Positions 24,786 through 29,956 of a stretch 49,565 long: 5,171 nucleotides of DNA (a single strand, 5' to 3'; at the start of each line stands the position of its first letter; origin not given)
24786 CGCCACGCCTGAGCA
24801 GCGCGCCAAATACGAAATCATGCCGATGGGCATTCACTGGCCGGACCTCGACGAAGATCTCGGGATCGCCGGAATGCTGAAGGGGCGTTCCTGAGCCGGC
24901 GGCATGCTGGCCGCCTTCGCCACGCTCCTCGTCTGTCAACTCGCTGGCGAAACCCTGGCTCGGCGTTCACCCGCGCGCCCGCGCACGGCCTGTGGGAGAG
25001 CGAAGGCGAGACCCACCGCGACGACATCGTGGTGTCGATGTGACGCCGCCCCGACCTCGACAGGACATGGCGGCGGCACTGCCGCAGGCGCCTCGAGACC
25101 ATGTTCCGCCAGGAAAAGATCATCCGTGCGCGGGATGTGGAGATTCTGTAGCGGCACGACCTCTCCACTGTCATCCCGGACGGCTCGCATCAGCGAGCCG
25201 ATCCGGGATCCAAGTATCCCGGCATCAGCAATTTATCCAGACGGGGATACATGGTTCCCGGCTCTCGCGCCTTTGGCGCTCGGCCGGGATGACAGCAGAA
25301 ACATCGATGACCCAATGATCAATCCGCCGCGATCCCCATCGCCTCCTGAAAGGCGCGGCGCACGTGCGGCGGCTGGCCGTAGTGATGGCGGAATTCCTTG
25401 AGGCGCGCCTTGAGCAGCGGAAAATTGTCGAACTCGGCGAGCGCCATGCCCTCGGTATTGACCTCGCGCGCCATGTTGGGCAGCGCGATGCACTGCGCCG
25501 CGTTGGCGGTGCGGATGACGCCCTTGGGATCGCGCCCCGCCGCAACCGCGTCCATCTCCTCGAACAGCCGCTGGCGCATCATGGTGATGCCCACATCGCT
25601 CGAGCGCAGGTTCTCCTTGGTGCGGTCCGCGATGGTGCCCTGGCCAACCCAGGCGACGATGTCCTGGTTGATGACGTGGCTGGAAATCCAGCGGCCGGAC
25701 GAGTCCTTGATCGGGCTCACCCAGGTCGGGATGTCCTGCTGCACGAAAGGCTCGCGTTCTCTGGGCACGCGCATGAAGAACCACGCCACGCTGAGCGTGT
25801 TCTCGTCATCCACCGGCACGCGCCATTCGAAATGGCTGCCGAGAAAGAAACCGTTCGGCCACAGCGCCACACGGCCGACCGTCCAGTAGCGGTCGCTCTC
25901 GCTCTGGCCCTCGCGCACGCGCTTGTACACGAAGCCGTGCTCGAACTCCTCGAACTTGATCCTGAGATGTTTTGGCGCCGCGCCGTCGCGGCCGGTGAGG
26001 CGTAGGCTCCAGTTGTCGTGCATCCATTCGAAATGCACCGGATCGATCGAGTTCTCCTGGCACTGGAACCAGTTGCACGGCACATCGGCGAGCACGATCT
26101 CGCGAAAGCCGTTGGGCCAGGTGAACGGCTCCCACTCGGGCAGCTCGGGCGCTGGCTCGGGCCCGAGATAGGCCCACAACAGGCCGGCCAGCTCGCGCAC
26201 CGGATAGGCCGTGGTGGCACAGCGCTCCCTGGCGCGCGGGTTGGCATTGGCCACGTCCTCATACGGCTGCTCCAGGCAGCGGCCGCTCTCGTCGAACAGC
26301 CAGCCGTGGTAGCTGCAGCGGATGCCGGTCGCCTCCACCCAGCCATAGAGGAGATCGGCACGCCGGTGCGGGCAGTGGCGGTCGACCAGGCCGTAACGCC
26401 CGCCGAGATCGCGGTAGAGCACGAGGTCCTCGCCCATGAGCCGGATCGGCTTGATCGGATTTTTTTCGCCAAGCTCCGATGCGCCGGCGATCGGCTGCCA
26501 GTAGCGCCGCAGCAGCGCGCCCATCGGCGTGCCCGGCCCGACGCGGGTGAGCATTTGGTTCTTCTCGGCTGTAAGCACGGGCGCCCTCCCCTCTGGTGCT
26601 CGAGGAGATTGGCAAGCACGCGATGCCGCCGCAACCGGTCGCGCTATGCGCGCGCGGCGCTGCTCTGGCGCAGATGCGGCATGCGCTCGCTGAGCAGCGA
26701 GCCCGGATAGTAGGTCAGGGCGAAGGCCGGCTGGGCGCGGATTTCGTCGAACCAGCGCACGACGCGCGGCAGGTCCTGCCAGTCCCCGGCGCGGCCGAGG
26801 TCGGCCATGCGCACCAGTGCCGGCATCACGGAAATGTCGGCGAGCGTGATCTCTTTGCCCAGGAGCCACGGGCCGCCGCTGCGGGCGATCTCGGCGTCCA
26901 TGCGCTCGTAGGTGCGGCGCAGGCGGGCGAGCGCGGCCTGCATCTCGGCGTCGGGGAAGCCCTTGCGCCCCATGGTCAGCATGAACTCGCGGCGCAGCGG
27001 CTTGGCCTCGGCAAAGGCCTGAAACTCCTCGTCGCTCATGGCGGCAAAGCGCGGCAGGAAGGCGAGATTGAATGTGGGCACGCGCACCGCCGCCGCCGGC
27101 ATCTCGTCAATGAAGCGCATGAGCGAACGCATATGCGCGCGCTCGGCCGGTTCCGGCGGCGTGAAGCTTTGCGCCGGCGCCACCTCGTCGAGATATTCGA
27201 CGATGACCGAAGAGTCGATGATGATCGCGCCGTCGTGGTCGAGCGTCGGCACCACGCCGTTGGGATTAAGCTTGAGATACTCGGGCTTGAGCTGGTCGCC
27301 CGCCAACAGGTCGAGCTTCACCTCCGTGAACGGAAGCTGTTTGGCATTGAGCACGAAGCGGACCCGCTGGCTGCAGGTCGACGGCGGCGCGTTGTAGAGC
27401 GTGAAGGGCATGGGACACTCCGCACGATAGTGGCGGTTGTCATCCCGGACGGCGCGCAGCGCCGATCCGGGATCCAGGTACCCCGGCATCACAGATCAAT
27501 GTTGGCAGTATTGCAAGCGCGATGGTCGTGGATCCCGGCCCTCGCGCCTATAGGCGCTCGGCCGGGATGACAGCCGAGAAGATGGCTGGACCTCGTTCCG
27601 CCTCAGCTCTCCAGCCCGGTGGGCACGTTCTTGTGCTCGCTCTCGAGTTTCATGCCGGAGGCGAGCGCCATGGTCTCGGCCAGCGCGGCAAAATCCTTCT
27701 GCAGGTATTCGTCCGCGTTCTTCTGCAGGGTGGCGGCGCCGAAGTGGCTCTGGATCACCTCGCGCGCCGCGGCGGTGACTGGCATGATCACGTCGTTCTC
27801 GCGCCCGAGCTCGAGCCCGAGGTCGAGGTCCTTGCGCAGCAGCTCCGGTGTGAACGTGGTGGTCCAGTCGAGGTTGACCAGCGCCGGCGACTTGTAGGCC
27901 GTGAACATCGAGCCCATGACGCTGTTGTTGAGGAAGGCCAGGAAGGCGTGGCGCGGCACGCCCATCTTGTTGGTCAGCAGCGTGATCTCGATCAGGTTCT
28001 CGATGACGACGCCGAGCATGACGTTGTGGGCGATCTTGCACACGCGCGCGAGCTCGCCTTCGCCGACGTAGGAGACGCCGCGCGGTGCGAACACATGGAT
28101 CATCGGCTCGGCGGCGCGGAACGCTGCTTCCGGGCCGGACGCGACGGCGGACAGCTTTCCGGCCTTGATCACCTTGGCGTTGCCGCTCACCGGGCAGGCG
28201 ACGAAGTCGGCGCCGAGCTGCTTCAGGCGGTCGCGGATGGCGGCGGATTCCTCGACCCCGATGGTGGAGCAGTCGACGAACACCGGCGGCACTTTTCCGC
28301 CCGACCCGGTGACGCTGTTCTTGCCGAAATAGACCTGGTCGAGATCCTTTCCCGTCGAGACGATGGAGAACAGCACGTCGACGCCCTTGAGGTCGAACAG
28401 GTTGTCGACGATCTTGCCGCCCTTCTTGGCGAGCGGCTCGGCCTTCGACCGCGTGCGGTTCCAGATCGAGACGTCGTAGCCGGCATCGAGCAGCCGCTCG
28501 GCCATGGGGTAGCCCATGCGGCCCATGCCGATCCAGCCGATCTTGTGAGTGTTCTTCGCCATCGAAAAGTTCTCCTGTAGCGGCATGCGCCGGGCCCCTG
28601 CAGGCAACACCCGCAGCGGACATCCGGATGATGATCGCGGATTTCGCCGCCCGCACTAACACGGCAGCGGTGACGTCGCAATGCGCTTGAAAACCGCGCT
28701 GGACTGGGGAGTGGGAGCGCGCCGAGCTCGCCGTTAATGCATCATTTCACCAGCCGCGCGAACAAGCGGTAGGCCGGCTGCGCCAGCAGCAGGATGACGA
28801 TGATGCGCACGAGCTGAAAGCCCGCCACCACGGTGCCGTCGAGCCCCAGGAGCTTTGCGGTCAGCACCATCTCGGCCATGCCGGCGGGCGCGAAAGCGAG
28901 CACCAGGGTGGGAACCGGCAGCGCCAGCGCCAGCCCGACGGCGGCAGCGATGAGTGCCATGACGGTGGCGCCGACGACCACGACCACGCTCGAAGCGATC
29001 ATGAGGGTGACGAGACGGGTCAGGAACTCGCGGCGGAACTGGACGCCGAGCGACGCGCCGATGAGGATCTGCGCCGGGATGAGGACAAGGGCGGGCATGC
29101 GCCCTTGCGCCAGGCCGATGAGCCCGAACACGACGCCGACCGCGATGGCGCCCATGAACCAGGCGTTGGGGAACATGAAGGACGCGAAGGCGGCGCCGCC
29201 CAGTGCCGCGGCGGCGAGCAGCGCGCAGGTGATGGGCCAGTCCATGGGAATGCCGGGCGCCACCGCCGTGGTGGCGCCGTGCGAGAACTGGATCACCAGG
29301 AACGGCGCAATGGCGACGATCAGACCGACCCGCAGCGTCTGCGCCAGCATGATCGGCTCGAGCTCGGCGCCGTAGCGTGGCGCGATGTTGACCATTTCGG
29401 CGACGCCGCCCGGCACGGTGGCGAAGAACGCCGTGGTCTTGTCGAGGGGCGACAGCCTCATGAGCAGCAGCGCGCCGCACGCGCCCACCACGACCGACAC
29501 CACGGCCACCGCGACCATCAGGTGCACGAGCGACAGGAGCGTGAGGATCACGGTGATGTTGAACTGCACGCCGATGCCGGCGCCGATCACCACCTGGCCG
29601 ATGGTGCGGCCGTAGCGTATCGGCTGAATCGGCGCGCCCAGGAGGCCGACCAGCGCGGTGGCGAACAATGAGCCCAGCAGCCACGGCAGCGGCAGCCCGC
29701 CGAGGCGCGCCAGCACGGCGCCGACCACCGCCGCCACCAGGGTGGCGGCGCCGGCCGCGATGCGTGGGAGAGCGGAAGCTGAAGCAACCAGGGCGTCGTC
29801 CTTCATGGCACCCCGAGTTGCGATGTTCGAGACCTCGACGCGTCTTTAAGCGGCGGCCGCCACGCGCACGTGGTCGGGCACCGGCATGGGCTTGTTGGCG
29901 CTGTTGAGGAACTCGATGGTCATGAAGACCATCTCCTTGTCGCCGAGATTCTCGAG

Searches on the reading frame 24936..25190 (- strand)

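Call 25: search_protein_families(library=pfam, proteins=[window:24936-25190:-], max_evalue=1)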
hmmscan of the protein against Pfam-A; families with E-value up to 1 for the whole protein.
window:24936-25190:- (84 aa): 1 family
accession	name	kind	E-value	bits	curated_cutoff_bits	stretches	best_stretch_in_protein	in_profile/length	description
PF20544.3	DUF6758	-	0.092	12.4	27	1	8-73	29-99/208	Family of unknown function (DUF6758)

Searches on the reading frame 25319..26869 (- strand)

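Call 4: search_protein_families(library=pfam, proteins=[window:25319-26869:-], max_evalue=0.01)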
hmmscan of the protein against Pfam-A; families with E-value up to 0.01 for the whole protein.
window:25319-26869:- (516 aa): 2 families
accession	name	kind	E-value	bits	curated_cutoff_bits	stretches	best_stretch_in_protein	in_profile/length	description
PF00355.32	Rieske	-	1.7e-17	63.5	20.3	1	124-205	2-82/88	Rieske [2Fe-2S] domain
PF19301.5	LigXa_C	-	8.3e-12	45.3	27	1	399-454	206-261/304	LigXa C-terminal domain like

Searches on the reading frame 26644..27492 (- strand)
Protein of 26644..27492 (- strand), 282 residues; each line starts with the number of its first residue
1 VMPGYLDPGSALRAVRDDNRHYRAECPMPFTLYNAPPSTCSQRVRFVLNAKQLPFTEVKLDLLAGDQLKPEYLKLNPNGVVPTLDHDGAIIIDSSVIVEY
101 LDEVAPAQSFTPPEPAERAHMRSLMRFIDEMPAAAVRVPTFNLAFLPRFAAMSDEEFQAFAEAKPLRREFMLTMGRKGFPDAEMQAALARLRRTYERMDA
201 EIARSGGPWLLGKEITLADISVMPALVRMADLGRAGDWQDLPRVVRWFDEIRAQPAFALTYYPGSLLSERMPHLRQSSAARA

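Call 4: search_protein_families(library=pfam, proteins=[window:26644-27492:-], max_evalue=0.01)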
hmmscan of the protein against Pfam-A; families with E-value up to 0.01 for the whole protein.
window:26644-27492:- (282 aa): 8 families
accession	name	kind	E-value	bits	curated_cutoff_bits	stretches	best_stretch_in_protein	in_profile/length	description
PF13417.12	GST_N_3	-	8.6e-18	64.9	22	1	32-106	1-72/75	Glutathione S-transferase, N-terminal domain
PF13409.12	GST_N_2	-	2.6e-17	63.6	25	1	38-103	2-69/70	Glutathione S-transferase, N-terminal domain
PF02798.26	GST_N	-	3.7e-15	56.4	20.9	1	28-103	1-76/76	Glutathione S-transferase, N-terminal domain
PF13410.11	GST_C_2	-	2.3e-11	44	24.9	1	182-249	2-68/69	Glutathione S-transferase, C-terminal domain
PF00043.30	GST_C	-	1.9e-08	34.8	20.7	1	172-255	11-93/93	Glutathione S-transferase, C-terminal domain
PF14497.11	GST_C_3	-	2.1e-06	28.3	21.6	1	188-256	28-96/104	Glutathione S-transferase, C-terminal domain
PF17172.10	GST_N_4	-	0.00024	22.2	30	1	76-132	29-85/99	Glutathione S-transferase N-terminal domain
PF22041.1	GST_C_7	-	0.0069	16.8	27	1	182-240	58-121/140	Glutathione S-transferase, C-terminal domain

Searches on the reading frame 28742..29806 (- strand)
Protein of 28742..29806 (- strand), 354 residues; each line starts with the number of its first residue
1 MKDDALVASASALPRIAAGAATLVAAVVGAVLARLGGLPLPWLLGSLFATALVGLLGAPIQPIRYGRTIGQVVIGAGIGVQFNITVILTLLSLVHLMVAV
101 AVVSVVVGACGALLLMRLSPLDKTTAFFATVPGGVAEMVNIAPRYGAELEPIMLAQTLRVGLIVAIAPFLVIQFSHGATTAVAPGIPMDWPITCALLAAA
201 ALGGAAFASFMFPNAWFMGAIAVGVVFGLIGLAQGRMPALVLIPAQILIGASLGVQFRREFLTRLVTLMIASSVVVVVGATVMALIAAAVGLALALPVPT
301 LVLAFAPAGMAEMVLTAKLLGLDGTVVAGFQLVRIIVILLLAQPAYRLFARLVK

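Call 82: search_protein_families(library=pfam, proteins=[window:28742-29806:-], max_evalue=0.00001)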
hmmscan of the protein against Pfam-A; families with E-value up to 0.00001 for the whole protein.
window:28742-29806:- (354 aa): 1 family
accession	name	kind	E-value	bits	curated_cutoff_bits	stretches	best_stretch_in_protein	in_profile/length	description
PF05145.17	AbrB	-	4.2e-64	216.9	29.2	1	42-349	1-313/314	Transition state regulatory protein AbrB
